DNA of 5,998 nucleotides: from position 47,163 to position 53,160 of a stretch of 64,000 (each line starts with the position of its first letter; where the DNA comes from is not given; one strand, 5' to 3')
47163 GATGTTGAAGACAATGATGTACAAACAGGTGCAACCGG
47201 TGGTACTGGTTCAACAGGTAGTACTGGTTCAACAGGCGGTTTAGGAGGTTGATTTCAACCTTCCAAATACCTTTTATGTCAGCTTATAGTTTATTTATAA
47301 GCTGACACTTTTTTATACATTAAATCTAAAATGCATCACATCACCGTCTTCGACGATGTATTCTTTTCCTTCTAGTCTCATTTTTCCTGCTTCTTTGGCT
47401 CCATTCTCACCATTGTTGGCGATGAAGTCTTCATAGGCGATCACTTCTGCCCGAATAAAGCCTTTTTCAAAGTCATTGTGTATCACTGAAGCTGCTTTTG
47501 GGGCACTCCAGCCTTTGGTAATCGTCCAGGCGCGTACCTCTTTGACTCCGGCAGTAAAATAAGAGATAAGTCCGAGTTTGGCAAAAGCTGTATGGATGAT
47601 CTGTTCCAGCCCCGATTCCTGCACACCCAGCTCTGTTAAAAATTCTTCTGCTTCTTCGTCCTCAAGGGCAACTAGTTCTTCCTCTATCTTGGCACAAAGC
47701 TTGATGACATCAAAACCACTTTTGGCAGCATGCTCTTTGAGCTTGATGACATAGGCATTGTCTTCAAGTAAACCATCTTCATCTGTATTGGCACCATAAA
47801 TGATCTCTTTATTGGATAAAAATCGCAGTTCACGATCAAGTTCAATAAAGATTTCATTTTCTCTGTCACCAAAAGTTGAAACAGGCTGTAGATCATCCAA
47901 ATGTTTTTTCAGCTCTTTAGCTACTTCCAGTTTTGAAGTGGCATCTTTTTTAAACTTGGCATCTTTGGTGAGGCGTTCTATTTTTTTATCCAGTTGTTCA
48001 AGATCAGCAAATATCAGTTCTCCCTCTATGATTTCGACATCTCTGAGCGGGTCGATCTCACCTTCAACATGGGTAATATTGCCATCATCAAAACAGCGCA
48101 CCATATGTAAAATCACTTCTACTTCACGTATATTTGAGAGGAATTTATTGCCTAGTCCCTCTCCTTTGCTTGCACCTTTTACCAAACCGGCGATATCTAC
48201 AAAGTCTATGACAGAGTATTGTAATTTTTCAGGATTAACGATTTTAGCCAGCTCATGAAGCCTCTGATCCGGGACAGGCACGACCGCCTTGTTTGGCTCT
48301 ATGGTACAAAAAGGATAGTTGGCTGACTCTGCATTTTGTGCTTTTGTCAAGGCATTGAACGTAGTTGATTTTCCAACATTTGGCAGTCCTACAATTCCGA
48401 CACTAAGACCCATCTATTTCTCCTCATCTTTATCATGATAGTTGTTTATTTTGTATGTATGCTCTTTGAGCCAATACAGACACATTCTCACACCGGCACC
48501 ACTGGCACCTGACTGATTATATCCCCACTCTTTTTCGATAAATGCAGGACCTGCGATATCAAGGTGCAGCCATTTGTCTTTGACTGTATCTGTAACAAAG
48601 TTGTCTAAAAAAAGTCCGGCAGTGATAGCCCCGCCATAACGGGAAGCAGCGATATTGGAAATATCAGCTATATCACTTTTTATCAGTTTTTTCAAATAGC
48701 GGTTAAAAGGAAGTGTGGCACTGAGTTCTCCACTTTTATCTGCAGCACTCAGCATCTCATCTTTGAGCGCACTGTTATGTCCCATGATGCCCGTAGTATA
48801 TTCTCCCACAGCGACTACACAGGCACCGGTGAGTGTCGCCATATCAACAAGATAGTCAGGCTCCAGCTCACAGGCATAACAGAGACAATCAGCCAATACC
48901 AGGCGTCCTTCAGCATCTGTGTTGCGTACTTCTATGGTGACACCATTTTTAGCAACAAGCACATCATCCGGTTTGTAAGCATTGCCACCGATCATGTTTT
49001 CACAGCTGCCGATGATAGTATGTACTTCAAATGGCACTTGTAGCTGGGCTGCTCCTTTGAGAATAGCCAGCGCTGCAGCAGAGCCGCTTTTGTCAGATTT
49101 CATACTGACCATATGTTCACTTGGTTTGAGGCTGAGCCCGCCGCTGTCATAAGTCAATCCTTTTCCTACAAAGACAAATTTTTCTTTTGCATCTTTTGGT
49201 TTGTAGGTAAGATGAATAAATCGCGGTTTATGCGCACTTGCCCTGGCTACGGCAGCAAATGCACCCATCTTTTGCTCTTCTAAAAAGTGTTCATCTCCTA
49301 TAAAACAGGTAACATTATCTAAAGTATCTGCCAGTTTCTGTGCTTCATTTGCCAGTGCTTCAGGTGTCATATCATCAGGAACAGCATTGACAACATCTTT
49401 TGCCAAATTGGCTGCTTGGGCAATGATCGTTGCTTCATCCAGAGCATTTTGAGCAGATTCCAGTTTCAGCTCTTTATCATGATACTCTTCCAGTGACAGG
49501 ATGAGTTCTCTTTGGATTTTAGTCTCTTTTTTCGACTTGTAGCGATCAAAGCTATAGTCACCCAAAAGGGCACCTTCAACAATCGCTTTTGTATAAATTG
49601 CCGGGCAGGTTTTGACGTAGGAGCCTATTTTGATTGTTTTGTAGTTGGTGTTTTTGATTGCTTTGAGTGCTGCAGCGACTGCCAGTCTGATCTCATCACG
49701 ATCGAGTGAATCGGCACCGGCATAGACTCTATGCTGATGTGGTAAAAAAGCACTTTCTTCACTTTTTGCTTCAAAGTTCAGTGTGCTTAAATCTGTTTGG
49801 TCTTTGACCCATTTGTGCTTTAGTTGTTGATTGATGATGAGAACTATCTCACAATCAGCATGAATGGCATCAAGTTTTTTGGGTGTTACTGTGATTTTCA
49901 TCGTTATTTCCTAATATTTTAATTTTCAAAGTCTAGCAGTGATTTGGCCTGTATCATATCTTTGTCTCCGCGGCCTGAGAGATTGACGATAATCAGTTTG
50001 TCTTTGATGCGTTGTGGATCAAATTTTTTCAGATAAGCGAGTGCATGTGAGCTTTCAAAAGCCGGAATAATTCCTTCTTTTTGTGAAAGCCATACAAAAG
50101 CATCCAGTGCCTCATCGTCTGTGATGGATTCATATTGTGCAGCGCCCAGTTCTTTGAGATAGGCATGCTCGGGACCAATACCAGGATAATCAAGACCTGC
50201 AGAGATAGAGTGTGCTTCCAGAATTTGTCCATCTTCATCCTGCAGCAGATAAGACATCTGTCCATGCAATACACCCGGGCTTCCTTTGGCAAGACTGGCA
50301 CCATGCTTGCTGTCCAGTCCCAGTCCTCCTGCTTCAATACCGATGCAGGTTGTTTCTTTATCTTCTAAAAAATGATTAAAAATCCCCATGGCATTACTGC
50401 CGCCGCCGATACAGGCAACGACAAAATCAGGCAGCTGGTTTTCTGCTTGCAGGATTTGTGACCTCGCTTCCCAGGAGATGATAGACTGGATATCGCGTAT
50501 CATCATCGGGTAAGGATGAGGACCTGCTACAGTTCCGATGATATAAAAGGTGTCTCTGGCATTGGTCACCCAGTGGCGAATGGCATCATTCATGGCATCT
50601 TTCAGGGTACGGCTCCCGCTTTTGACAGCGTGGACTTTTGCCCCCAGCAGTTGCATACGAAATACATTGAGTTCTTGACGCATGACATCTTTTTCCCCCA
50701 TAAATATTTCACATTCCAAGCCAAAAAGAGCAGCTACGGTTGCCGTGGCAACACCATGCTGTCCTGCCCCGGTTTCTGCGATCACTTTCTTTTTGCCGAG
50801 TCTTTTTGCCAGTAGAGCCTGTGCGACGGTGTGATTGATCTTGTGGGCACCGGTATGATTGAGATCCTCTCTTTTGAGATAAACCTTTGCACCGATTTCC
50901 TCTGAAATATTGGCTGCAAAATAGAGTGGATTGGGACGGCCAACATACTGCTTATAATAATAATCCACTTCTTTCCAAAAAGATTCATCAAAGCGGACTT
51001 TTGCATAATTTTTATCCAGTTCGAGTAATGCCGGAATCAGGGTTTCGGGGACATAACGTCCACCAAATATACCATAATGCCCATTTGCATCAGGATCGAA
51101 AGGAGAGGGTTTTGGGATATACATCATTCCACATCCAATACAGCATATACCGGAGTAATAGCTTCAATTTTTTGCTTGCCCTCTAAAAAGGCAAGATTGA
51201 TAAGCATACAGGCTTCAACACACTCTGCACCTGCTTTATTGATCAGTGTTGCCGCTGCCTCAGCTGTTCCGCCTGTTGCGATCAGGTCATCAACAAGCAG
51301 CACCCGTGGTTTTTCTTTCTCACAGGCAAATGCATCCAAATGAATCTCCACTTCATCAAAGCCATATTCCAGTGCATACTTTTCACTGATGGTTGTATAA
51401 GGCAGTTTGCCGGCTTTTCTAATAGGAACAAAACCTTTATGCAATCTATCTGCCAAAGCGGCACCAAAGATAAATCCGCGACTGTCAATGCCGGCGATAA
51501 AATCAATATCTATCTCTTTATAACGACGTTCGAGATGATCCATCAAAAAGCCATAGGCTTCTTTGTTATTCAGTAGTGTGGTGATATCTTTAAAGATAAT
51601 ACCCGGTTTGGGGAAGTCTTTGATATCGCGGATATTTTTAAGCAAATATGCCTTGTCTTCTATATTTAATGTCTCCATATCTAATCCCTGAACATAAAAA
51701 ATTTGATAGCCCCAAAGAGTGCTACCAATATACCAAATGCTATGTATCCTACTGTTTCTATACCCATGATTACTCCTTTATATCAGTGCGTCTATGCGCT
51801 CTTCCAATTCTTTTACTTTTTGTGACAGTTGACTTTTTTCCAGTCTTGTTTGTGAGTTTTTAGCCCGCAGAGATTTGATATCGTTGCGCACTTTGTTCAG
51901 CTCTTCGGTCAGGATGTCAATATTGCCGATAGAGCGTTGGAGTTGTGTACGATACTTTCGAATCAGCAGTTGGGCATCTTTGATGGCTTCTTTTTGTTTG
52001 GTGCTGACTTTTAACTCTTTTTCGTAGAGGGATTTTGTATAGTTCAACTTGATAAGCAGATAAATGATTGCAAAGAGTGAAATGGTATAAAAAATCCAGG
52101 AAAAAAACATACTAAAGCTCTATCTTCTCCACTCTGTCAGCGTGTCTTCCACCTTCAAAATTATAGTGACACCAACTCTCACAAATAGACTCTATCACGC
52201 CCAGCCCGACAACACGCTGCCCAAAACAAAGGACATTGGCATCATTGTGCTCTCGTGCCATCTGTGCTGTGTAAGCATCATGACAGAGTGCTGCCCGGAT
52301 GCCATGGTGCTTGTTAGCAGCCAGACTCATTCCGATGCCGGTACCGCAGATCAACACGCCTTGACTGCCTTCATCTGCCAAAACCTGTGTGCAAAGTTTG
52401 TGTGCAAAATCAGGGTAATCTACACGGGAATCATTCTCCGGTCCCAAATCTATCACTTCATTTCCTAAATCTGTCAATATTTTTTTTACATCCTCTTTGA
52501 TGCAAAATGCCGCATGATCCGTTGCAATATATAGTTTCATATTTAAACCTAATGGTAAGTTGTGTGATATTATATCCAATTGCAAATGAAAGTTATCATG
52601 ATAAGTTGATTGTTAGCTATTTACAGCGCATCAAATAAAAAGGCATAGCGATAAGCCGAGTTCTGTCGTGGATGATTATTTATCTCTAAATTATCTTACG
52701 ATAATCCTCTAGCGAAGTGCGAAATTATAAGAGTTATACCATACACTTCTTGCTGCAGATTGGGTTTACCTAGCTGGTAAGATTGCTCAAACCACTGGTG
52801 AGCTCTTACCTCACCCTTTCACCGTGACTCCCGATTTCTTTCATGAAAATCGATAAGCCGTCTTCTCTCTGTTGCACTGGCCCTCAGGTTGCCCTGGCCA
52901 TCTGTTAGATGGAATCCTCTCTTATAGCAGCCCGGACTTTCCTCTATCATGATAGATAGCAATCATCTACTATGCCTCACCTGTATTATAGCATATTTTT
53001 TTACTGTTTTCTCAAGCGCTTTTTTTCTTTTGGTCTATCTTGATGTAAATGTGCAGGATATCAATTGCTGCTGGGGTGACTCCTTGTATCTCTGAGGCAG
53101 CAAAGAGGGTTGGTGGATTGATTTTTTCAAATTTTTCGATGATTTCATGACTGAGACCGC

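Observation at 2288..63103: Highly iterated palindrome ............: 36 exact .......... copies in 64 kb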

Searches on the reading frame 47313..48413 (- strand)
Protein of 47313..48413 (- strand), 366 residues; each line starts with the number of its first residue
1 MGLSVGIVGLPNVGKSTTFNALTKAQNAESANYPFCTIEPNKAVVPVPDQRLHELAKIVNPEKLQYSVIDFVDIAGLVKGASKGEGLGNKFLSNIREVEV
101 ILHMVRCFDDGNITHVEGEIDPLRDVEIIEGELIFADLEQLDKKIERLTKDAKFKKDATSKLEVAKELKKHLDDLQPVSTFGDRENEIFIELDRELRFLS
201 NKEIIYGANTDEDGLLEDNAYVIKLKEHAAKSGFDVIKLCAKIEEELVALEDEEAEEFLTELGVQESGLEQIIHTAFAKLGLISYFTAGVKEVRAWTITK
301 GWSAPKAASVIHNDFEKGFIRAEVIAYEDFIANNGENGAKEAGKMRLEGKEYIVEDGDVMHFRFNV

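Call 38: search_protein_families(library=pfam, proteins=[window:47313-48413:-], max_evalue=0.000001)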
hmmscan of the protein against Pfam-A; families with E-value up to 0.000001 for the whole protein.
window:47313-48413:- (366 aa): 3 families
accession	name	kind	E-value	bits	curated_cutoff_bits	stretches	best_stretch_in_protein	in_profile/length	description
PF06071.19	YchF-GTPase_C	-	8.1e-40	135.3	27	1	282-365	1-84/84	Protein of unknown function (DUF933)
PF01926.29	MMR_HSR1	-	4.4e-22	78.8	21.9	1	5-120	2-96/113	50S ribosome-binding GTPase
PF02421.24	FeoB_N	-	3.3e-07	30.4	27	0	5-47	3-44/156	Ferrous iron transport protein B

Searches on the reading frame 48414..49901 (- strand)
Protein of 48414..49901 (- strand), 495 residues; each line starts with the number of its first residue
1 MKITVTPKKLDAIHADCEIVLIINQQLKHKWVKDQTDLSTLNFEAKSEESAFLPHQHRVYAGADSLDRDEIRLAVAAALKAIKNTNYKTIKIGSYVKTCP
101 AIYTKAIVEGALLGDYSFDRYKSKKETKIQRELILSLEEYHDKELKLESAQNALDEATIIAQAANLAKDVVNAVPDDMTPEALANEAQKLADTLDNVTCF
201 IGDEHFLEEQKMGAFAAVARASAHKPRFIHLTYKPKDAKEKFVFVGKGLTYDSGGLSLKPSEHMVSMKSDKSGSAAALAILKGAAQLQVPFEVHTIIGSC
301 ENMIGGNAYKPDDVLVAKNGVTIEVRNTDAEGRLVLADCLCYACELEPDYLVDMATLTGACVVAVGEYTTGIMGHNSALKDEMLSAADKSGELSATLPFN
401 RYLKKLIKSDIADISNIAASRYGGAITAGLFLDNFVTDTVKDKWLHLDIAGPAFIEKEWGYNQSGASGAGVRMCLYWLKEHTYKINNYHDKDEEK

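Call 38: search_protein_families(library=pfam, proteins=[window:48414-49901:-], max_evalue=0.000001)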
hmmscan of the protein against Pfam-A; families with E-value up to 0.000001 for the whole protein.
window:48414-49901:- (495 aa): 2 families
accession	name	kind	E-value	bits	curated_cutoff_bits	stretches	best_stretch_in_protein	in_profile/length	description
PF00883.26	Peptidase_M17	-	3.5e-113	378.4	25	1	165-474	1-309/310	Cytosol aminopeptidase family, catalytic domain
PF02789.23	Peptidase_M17_N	-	1.5e-08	35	23.4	1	64-125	64-129/129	Cytosol aminopeptidase family, N-terminal domain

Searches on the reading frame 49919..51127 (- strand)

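Call 38: search_protein_families(library=pfam, proteins=[window:49919-51127:-], max_evalue=0.000001)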
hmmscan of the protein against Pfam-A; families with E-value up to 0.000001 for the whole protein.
window:49919-51127:- (402 aa): 1 family
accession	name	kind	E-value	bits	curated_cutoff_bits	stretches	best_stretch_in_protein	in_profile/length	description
PF00291.31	PALP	-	1.2e-41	143.4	35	1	63-385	5-295/295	Pyridoxal-phosphate dependent enzyme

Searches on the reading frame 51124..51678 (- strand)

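Call 38: search_protein_families(library=pfam, proteins=[window:51124-51678:-], max_evalue=0.000001)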
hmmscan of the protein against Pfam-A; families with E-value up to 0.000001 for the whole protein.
window:51124-51678:- (184 aa): 1 family
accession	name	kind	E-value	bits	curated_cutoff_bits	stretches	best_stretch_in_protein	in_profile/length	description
PF00156.33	Pribosyltran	-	6.7e-15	55.2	26.3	1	46-161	16-125/158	Phosphoribosyl transferase domain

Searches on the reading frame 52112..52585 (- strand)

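Call 38: search_protein_families(library=pfam, proteins=[window:52112-52585:-], max_evalue=0.000001)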
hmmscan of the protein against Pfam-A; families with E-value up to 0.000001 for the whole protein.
window:52112-52585:- (157 aa): 1 family
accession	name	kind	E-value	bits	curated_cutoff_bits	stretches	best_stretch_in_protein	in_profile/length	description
PF02502.23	LacAB_rpiB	-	2.1e-56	190.2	24.7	1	19-155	2-138/138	Ribose/Galactose Isomerase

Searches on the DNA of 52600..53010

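Call 65: search_rna_families(source=window, start=52600, end=53010, threshold=gathering, show_alignments=1)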
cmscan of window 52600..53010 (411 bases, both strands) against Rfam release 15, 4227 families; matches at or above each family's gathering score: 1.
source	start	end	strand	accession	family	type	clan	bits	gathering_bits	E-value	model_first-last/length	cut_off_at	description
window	52636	52978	-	RF00010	RNaseP_bact_a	Gene; ribozyme;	CL00002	244.1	100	2e-80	1-367/367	no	Bacterial RNase P class A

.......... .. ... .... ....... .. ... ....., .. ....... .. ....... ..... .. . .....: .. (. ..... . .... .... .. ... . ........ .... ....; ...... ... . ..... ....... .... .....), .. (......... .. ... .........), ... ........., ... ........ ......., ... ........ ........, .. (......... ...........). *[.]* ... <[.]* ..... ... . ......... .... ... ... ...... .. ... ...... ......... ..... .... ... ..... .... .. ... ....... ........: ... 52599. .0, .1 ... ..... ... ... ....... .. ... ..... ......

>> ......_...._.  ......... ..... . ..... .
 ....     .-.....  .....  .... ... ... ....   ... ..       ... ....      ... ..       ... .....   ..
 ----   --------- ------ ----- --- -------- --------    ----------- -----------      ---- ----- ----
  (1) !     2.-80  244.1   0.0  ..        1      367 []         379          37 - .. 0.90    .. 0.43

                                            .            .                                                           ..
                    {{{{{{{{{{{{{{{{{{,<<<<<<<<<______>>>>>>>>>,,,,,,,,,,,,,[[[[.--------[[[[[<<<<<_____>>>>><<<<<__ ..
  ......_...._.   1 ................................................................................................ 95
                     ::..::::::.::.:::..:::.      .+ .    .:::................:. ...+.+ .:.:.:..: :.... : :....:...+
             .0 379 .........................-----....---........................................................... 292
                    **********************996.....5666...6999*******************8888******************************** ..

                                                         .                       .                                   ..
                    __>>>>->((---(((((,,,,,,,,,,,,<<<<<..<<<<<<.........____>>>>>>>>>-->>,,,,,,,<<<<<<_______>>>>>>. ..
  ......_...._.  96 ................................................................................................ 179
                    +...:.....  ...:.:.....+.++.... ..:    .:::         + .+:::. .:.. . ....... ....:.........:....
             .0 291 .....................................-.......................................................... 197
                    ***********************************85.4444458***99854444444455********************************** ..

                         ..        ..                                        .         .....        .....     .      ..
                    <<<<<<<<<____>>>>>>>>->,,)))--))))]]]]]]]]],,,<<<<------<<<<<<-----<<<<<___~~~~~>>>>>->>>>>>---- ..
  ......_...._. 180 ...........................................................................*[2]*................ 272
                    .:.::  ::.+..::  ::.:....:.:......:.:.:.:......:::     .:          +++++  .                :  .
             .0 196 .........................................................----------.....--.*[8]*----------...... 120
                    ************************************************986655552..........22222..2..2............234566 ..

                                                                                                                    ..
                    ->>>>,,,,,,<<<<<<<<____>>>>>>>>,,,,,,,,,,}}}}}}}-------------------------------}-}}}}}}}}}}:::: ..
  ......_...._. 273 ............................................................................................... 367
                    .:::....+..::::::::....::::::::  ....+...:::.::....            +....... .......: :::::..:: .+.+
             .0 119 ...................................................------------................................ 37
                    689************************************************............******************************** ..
